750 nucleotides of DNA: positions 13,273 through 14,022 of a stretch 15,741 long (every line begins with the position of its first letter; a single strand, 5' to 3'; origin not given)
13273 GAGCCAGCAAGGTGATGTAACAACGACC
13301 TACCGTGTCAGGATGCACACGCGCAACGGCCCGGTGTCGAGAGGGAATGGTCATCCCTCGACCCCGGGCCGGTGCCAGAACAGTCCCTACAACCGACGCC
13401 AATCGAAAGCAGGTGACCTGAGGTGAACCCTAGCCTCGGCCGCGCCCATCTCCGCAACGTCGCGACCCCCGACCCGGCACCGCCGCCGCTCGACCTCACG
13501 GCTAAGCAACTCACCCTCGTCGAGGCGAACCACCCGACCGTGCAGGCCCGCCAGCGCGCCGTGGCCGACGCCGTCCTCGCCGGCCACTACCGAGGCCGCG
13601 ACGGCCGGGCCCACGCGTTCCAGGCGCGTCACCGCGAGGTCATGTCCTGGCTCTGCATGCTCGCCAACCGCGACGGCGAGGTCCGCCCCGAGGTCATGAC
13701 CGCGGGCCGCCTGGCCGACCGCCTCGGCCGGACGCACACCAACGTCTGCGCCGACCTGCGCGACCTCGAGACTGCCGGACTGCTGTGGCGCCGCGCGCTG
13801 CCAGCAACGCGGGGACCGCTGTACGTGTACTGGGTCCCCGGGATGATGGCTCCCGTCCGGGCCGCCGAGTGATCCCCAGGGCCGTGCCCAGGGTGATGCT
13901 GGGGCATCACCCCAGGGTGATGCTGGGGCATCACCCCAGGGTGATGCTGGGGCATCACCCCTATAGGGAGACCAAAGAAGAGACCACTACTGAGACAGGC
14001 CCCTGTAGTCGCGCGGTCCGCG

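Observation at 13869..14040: Perfect 3 x 24-bp palindromic repeat array, AT-rich patch and flanked GC hairpin right after the wHTH gene: origin-like or operator-like module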

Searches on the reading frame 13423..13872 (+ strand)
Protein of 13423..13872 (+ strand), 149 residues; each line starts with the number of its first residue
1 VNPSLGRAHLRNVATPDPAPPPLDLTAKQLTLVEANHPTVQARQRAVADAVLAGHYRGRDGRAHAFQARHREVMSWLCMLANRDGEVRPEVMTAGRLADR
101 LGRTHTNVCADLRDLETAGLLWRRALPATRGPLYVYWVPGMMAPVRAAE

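Call 9: search_protein_families(library=pfam, proteins=[window:13423-13872:+], max_evalue=0.01)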
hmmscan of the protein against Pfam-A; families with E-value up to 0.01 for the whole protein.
window:13423-13872:+ (149 aa): 5 families
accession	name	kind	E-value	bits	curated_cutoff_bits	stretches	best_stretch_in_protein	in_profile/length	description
PF08222.17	HTH_CodY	-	0.0013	18.7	27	1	92-126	5-39/61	CodY helix-turn-helix domain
PF13545.12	HTH_Crp_2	-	0.0021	18.4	27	1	74-121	4-52/70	Crp-like helix-turn-helix domain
PF12802.13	MarR_2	-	0.0022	18.6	27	1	89-127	20-56/61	MarR family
PF12840.13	HTH_20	-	0.0068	16.8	27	0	88-121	15-48/51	Helix-turn-helix domain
PF25212.1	HVO_A0114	-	0.0072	16.5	27.6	0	96-123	41-68/84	HVO_A0114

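Call 15: find_homologous_proteins(query=window:13423-13869:+, max_evalue=0.001)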
Query window:13423-13869:+ (149 aa): 10 proteins with E <= 0.001 among 137 candidates.
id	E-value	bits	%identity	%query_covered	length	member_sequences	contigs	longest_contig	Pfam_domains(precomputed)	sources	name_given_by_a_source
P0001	1.4e-94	332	100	100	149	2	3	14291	-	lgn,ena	-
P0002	3.0e-76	272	84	99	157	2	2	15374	-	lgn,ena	-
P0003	1.7e-73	263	83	97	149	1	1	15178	PF25212.3,PF12802.14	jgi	jgi:hypothetical protein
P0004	3.6e-45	171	64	83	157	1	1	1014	PF25212.3,PF13730.13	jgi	jgi:hypothetical protein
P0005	1.1e-44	170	65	83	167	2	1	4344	PF25212.3,PF13730.13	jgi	jgi:hypothetical protein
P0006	1.1e-38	150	60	87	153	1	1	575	-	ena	-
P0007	1.2e-38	150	58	88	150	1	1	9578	-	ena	-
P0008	1.1e-34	137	62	81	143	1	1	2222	-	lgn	-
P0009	1.2e-33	134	57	87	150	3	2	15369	-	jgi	-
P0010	6.3e-31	125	59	80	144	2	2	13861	-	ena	-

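Call 16: search_dna_similar(query=window:13423-13869:+, collection=phages, mode=protein, max_evalue=0.01)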
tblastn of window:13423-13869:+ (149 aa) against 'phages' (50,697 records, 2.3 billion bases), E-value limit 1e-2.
No match.

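Call 17: find_encoding_contigs(protein=P0002, flank=10000, max_places=3)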
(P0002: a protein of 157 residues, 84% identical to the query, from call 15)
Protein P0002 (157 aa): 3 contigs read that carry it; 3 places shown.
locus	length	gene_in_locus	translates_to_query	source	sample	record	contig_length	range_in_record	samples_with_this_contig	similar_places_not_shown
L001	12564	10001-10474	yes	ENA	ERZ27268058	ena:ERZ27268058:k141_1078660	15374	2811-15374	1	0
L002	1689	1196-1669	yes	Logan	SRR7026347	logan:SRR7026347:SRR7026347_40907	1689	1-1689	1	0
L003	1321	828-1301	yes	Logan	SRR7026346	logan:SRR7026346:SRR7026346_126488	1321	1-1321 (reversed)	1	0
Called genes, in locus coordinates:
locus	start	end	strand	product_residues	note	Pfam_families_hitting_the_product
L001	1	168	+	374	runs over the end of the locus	PF04860:Phage_portal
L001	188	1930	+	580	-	-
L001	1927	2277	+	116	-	-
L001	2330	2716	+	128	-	-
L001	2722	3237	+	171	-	-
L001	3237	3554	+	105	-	-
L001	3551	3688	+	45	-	-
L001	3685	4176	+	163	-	-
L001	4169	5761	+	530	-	-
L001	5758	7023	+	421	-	-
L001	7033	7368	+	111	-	-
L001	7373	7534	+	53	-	-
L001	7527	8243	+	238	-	PF01551:Peptidase_M23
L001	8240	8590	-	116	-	-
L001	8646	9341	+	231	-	PF01656:CbiA, PF02374:ArsA_ATPase (weak), PF07015:VirC1, PF09140:MipZ (faint), PF10609:ParA (weak), PF13614:AAA_31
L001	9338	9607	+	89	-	-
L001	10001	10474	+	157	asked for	-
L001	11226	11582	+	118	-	-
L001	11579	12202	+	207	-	PF01391:Collagen (weak)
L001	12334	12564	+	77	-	?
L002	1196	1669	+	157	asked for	-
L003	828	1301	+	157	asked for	-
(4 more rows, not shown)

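Call 18: find_encoding_contigs(protein=P0003, flank=10000, max_places=3)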
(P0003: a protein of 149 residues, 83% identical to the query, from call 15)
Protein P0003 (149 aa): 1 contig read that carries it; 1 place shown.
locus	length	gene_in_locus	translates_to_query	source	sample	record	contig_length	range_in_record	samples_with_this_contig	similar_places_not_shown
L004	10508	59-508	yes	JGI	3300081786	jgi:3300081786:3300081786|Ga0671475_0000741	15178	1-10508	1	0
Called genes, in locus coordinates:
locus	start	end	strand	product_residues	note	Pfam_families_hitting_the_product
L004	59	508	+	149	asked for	PF12802:MarR_2 (weak), PF25212:HVO_A0114 (faint)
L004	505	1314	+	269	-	-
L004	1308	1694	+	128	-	-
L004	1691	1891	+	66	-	-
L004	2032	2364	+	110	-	-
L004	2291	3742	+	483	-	-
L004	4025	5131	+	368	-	PF04860:Phage_portal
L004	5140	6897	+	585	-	-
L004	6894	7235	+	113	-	-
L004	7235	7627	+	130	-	-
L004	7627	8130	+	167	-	-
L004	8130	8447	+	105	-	-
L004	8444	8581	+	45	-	-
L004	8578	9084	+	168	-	-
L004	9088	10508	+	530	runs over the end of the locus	-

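Call 19: find_encoding_contigs(protein=P0009, flank=10000, max_places=3)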
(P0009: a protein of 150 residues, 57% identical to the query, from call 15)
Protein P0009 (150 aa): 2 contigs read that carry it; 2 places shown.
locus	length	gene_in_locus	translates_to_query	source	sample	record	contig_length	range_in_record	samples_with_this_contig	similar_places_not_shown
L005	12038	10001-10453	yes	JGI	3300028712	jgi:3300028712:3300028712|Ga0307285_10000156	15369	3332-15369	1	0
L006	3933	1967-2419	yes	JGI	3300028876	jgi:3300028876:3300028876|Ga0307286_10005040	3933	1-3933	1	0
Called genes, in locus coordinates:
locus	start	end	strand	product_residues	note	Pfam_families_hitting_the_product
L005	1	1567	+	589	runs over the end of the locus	-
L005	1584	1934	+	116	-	-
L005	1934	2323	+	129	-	-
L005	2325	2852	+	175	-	-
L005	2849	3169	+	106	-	-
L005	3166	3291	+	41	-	-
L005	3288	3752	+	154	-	-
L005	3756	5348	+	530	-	-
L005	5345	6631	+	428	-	-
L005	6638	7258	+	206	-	-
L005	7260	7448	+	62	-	-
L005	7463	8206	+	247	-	PF01551:Peptidase_M23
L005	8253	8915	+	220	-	PF01656:CbiA, PF02374:ArsA_ATPase (faint), PF06564:CBP_BcsQ (faint), PF07015:VirC1, PF09140:MipZ (faint), PF10609:ParA (weak), PF13614:AAA_31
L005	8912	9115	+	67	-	-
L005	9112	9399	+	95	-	-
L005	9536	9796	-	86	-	-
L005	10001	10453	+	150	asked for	-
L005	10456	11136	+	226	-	PF00145:DNA_methylase (faint)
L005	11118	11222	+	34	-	-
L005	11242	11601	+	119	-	-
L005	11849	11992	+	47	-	-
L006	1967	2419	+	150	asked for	-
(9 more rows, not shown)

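Call 20: find_encoding_contigs(protein=P0010, flank=10000, max_places=3)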
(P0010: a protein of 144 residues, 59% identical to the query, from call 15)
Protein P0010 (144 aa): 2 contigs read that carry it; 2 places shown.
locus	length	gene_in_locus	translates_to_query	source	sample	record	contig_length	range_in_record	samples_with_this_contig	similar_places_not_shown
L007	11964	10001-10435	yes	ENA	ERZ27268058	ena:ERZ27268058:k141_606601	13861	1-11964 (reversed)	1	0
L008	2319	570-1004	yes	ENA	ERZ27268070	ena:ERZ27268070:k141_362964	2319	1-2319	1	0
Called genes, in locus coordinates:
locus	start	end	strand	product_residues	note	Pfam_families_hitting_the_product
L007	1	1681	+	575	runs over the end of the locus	-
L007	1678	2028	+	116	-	-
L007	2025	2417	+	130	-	-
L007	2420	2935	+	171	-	-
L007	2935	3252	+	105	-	-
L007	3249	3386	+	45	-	-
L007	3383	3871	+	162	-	-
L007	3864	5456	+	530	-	-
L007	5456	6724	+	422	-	-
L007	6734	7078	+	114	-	-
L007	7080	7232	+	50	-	-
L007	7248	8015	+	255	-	PF01551:Peptidase_M23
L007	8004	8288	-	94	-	-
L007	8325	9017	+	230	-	PF01656:CbiA, PF07015:VirC1 (faint), PF09140:MipZ (faint), PF10609:ParA (weak), PF13614:AAA_31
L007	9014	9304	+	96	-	-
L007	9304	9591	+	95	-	-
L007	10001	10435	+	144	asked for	-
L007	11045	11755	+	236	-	PF13671:AAA_33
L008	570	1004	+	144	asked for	-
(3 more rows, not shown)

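Call 23: search_protein_families(library=pfam, proteins=[window:13423-13872:+], max_evalue=1)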
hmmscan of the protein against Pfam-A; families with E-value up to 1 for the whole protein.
window:13423-13872:+ (149 aa): 6 families
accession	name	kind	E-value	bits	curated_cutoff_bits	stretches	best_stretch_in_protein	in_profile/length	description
PF08222.17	HTH_CodY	-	0.0013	18.7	27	1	92-126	5-39/61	CodY helix-turn-helix domain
PF13545.12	HTH_Crp_2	-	0.0021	18.4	27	1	74-121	4-52/70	Crp-like helix-turn-helix domain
PF12802.13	MarR_2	-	0.0022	18.6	27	1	89-127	20-56/61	MarR family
PF12840.13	HTH_20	-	0.0068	16.8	27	1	88-121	15-48/51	Helix-turn-helix domain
PF25212.1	HVO_A0114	-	0.0072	16.5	27.6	1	96-123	41-68/84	HVO_A0114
PF08279.18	HTH_11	-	0.059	13.7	25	1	89-119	14-43/55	HTH domain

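Call 24: search_protein_families(library=phrogs, proteins=[window:13423-13872:+], max_evalue=0.1)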
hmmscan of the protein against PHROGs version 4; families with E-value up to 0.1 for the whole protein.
window:13423-13872:+ (149 aa): 1 family
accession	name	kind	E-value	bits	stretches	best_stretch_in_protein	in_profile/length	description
phrog_18419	-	unknown function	0.024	15.5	1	118-141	22-45/96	-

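Call 26: find_related_loci(query=A1, collection=metagenome_contigs, flank=3000)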
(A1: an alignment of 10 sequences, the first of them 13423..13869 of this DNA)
Query A1 (149 aa) in metagenome_contigs; peptide patterns used: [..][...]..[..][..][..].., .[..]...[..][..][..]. (x = any residue, [..] = any of these).
88 stretches matched a pattern; 9 encode a relative of the query (tblastn E <= 1e-3); 9 distinct loci.
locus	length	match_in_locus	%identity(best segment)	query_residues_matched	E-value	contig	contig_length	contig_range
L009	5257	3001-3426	87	7-148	5e-80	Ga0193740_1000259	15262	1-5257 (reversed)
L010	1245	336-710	60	16-145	7e-46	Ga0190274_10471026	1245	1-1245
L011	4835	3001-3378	60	19-145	7e-44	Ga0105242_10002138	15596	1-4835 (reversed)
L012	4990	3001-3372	57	16-144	4e-40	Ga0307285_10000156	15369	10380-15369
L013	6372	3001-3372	57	16-144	8e-40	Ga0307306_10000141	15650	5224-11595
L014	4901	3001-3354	59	26-144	9e-37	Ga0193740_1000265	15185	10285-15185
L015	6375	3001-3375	54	16-145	2e-36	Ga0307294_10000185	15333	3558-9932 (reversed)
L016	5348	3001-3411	56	11-149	2e-32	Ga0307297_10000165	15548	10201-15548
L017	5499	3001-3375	57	19-145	2e-32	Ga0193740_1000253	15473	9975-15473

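Call 27: find_related_loci(query=A1, collection=viral_contigs, flank=3000)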
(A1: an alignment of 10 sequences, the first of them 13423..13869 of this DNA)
Query A1 (149 aa) in viral_contigs; peptide patterns used: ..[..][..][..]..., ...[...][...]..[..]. (x = any residue, [..] = any of these).
313 stretches matched a pattern; 6 encode a relative of the query (tblastn E <= 1e-3); 6 distinct loci.
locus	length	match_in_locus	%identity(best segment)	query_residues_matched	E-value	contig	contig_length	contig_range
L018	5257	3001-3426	87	7-148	4e-80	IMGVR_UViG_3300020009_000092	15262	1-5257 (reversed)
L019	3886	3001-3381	58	14-145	4e-42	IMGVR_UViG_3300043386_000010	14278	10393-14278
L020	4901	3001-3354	59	26-144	6e-37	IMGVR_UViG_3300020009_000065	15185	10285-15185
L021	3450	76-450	54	16-145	1e-36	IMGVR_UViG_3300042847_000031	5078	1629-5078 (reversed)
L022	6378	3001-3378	55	19-145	2e-34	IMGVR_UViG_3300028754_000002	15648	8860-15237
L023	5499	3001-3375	57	19-145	1e-32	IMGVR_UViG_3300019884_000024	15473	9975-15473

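Call 28: find_related_loci(query=A1, collection=genome_contigs, flank=5000)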
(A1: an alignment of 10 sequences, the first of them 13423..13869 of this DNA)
Query A1 (149 aa) in genome_contigs; peptide patterns used: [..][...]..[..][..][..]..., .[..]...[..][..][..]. (x = any residue, [..] = any of these).
13 stretches matched a pattern, but none encodes a relative of the query by tblastn (E <= 1e-3).

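Call 32: search_solved_structures(query=A1, max_evalue=10, show_alignments=2)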
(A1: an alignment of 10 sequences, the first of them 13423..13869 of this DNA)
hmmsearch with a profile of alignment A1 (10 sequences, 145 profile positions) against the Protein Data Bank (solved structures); distinct sequences matched with E-value up to 10: 10.
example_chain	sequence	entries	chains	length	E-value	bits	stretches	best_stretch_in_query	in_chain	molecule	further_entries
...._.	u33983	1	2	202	0.04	16.7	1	90-132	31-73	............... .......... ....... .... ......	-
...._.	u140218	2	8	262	0.05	16.4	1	88-127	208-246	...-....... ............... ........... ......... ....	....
2b0l_A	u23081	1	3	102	0.067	16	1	88-127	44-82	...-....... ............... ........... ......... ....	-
5loe_A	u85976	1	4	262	0.26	14.1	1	88-127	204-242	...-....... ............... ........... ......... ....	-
5lnh_A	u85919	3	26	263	0.26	14.1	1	88-127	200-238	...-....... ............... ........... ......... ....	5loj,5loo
5ey2_A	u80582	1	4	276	0.28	14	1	88-127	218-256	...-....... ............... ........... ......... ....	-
8c7s_A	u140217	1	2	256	0.33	13.8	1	88-127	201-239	Global transcriptional regulator CodY (Fragment)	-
8c7o_A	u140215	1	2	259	0.33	13.7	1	88-127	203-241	Global transcriptional regulator CodY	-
5ey0_B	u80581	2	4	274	0.37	13.6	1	88-127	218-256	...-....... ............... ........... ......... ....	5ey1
9wyc_A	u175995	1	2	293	0.55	13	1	29-76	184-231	Oxidoreductase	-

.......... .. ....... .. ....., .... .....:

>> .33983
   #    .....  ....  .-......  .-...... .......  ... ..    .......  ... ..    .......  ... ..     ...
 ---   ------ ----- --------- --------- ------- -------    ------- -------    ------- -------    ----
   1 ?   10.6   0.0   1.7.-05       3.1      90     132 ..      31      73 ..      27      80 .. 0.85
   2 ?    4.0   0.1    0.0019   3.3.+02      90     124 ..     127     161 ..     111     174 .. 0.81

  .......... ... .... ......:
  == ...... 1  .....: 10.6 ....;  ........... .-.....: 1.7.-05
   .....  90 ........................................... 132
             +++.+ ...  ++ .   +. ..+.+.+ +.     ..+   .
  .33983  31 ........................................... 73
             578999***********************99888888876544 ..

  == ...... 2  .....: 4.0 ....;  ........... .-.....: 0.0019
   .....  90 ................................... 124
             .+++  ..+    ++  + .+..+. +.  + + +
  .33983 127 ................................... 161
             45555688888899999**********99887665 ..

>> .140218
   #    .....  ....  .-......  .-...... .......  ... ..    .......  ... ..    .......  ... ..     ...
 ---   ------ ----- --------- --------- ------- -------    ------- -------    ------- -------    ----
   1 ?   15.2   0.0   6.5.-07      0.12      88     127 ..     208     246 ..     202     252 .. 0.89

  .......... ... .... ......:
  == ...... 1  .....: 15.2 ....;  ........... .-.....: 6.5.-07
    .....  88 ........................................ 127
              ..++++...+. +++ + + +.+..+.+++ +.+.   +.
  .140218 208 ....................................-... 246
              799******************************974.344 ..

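Call 37: predict_structure(alignment_id=A1)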
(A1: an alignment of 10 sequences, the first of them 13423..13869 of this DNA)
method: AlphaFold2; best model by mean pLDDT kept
length: 149 residues; sequences in the alignment: 10
mean_pLDDT: 67.1   pTM: 0.60
mean pLDDT of the five models: 67.1, 66.0, 64.5, 64.5, 53.5
residues with pLDDT >= 90: 19; 70-90: 63; 50-70: 26; < 50: 41
segments of 3 or more residues with pLDDT < 50: 1-37, 146-149
pLDDT, mean of each block of 10 residues (from residue 1): 34 33 34 46 67 69 77 85 82 90 93 85 78 80 49
secondary structure, 60 per line:
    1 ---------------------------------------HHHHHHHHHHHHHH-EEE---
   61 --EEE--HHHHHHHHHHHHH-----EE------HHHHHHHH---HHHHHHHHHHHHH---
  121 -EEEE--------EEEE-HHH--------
elements in order: H40-53 E55-57 E63-65 H68-80 H94-101 H105-117 E122-125 E134-137

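Call 39: search_protein_representatives(alignment_id=A1)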
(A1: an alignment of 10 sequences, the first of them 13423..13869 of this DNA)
Query: 10 sequences, 145 profile positions. Proteins with E-value up to 0.001 (for the whole library): 11; up to 1e-10: 6; up to 1e-30: 4. The best 11 are listed.
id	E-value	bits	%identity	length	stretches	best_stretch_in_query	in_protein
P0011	2.2e-58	212.2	-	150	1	8-143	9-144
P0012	1.6e-48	180.2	-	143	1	3-142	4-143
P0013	3.8e-39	149.8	-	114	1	40-143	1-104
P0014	9.7e-36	138.8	-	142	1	1-140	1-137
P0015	8.5e-18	80.6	-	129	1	14-143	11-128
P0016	1.4e-15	73.4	-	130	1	16-143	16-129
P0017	4.6e-10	55.5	-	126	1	19-141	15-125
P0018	1.0e-06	44.6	-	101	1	2-111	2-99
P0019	7.1e-05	38.7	-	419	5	88-124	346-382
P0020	2.9e-04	36.7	-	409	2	54-129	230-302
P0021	8.5e-04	35.2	-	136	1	49-142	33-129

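Call 40: find_encoding_contigs(protein=P0015, flank=10000, max_places=2)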
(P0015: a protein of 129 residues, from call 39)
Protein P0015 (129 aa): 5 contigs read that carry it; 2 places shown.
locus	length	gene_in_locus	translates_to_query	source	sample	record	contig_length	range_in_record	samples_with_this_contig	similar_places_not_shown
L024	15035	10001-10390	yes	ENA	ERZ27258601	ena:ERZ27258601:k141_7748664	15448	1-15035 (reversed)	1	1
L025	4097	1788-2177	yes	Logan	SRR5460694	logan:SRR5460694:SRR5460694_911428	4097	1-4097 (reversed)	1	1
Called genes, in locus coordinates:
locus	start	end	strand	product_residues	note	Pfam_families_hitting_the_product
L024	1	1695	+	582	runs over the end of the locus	PF25209:Phage_capsid_4 (weak)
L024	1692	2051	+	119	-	-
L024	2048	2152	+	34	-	-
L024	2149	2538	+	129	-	-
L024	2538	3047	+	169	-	-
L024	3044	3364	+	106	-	-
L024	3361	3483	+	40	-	-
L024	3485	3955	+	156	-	-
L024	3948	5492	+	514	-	-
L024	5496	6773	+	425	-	-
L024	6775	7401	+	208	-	-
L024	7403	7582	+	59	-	-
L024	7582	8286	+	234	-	PF01551:Peptidase_M23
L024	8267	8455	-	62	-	-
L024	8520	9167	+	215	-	PF01656:CbiA, PF07015:VirC1, PF13614:AAA_31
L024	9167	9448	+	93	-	-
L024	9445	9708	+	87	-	-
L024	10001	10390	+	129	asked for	PF13730:HTH_36 (weak), PF25212:HVO_A0114 (weak)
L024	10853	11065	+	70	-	-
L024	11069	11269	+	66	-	-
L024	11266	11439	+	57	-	-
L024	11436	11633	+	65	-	-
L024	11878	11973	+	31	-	-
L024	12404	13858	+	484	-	-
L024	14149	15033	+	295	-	?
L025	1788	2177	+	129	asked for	PF13730:HTH_36 (weak), PF25212:HVO_A0114 (weak)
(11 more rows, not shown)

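Call 41: find_encoding_contigs(protein=P0017, flank=10000, max_places=2)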
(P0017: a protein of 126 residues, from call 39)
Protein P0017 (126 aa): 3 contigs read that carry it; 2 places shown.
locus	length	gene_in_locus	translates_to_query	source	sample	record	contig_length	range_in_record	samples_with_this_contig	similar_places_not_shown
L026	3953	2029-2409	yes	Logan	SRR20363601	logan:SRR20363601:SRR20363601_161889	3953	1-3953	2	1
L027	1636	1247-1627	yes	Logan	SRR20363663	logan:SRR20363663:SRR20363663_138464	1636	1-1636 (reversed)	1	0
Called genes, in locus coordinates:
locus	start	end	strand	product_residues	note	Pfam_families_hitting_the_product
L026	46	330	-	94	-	-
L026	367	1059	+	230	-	PF01656:CbiA, PF07015:VirC1 (faint), PF09140:MipZ (faint), PF10609:ParA (weak), PF13614:AAA_31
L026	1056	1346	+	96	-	-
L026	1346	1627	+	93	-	-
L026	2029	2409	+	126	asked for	PF12802:MarR_2 (weak)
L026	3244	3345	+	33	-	-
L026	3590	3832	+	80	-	-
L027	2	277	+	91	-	?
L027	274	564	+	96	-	-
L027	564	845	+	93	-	-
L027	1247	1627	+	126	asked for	PF12802:MarR_2 (weak)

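Call 42: fold_search(model_id=the predicted structure, library=pdb)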
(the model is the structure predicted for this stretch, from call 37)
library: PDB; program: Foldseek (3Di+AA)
matches with E <= 10: 1537; with E <= 0.001: 0
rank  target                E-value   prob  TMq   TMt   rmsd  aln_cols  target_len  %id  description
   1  5ey2_C                1.3e-03  1.00  0.38  0.26   4.8        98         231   22  Crystal structure of CodY from Bacillus cereus (released 2016-09-14)
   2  9a6f_A                2.5e-03  1.00  0.39  0.24   4.7        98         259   21  Integrative model of CODY-YPPF by crosslinking MS and deep learning (released 2024-09-18)
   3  2b0l_A                3.5e-03  1.00  0.39  0.56   4.5        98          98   19  C-terminal DNA binding domain of transcriptional pleiotropic repressor CodY. (released 2006-02-21)
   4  8c7o_A                3.5e-03  1.00  0.36  0.23   5.2        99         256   21  Unliganded transcriptional pleiotropic repressor CodY from Staphylococcus aureus (released 2023-06-28)
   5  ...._B                4.5e-03  1.00  0.37  0.23   5.1        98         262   20  Unliganded transcriptional pleiotropic repressor CodY from Enterococcus faecalis (released 2023-06-28)
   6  5ey0_B                4.8e-03  1.00  0.38  0.24   5.0        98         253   20  Crystal structure of CodY from Staphylococcus aureus with GTP and Ile (released 2016-09-14)
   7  3cta                  5.1e-03  1.00  0.37  0.30   2.3        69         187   22  Crystal structure of riboflavin kinase from Thermoplasma acidophilum (released 2008-04-29)
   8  5trd_A                7.1e-03  1.00  0.38  0.27   2.4        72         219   18  Structure of RbkR (Riboflavin Kinase) from Thermoplasma acidophilum determined in complex with CTP and its cognate DNA (released 2016-11-23)
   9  5loe_A                7.1e-03  1.00  0.38  0.24   4.9        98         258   21  Structure of full length Cody from Bacillus subtilis in complex with Ile (released 2017-01-11)
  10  2d1h_A                7.6e-03  1.00  0.36  0.51   4.5        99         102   16  Crystal structure of ST1889 protein from thermoacidophilic archaeon Sulfolobus tokodaii (released 2006-09-05)
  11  5ey2_D                8.6e-03  0.99  0.37  0.26   5.1        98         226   22  Crystal structure of CodY from Bacillus cereus (released 2016-09-14)
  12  2zme_A                8.6e-03  0.98  0.38  0.27   8.4       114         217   19  Integrated structural and functional model of the human ESCRT-II complex (released 2008-11-04)
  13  5lnh_A                9.2e-03  0.99  0.37  0.23   4.8        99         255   22  Structure of full length Unliganded CodY from Bacillus subtilis (released 2017-01-11)
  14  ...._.                9.9e-03  1.00  0.37  0.23   5.2        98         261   20  Unliganded transcriptional pleiotropic repressor CodY from Enterococcus faecalis (released 2023-06-28)
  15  5loe_B                1.1e-02  0.99  0.37  0.23   5.1        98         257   21  Structure of full length Cody from Bacillus subtilis in complex with Ile (released 2017-01-11)
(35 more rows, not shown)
